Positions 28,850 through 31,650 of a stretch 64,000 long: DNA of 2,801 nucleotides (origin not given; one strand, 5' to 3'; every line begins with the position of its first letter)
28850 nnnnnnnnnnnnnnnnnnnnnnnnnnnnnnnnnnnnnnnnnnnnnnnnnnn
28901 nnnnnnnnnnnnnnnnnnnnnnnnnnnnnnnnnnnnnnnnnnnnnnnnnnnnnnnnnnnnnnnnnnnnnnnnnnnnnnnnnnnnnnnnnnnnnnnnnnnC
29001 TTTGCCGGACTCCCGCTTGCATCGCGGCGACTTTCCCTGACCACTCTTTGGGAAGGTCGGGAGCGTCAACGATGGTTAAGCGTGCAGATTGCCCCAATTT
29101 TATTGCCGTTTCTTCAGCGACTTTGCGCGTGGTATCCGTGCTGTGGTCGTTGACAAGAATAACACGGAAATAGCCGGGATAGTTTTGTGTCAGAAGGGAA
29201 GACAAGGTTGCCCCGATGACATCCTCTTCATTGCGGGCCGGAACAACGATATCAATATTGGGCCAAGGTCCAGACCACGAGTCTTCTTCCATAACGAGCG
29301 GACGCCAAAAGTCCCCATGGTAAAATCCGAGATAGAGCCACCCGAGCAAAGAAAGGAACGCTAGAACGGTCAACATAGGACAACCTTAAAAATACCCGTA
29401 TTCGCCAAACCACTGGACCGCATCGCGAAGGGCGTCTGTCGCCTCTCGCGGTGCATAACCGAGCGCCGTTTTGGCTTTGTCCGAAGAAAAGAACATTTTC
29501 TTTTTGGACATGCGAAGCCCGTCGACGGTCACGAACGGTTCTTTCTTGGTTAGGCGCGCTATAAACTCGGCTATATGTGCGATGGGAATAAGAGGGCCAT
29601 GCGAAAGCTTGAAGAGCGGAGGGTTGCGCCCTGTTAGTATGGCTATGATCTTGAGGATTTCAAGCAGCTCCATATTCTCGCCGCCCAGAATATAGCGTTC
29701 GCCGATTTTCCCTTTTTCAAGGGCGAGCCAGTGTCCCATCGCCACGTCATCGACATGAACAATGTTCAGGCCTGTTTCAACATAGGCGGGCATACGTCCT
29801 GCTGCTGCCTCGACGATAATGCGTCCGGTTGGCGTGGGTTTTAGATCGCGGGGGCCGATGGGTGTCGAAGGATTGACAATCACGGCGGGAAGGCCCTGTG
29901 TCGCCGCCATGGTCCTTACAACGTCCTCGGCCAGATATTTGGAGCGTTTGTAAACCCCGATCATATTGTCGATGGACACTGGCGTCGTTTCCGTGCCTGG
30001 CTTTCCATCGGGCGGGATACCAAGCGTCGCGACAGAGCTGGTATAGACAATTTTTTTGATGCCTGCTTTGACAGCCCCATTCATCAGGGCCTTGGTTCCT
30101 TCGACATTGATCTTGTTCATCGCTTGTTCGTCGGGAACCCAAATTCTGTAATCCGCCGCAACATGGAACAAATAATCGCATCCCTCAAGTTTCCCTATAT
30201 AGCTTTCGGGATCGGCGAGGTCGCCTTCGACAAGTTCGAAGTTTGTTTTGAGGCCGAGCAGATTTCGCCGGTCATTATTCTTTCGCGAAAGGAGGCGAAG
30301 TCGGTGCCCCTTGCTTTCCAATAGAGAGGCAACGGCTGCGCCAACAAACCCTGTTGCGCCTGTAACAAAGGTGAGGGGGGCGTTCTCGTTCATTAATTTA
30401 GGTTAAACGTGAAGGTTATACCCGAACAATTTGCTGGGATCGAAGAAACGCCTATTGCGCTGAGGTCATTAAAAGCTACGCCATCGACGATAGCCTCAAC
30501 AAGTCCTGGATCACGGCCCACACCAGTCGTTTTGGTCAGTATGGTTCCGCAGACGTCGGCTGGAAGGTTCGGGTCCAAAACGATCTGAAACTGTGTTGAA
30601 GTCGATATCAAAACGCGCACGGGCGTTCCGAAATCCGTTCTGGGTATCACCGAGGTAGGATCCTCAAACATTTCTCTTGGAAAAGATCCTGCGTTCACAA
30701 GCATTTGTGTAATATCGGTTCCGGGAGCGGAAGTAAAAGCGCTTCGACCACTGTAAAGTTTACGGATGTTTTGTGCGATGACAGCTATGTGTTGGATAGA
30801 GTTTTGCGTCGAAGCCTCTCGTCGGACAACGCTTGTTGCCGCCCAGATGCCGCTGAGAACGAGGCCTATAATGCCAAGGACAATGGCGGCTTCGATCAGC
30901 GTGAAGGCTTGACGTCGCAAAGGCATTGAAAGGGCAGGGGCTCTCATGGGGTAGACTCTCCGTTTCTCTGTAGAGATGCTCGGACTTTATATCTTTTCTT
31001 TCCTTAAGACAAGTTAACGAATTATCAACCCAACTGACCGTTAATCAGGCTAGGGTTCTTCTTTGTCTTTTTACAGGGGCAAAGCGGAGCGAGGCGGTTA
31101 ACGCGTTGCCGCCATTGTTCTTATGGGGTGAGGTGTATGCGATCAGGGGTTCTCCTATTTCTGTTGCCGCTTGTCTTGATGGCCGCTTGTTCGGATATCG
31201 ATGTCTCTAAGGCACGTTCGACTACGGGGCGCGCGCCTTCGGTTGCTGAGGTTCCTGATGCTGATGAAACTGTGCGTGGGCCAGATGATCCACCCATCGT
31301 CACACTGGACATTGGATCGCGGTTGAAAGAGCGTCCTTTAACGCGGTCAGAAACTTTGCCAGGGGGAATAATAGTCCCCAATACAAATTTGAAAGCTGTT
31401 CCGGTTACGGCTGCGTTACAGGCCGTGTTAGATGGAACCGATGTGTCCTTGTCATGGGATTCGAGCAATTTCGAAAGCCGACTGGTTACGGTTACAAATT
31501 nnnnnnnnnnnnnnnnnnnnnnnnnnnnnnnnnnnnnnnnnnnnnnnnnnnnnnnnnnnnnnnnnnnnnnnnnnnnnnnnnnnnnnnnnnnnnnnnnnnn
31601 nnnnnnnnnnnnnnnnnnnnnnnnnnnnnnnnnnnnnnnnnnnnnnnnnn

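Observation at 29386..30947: Prepilin-type pseudopilin gene translationally coupled to hpnA at the head of the hopanoid operon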

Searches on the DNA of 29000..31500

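Call 43: search_rna_families(source=window, start=29000, end=31500, threshold=evalue, max_evalue=1)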
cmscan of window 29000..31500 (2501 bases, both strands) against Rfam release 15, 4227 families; matches with E-value up to 1: 1.
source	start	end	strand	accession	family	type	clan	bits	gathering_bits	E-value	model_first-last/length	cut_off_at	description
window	30294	30342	+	RF03424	mir-4856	Gene; miRNA;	-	21.8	70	0.56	18-66/84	no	mir-4856 microRNA precursor family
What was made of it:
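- Tried and rejected: Rfam over 29000-31500 gave only a chance miRNA-like match with E 0.56 (call 43).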
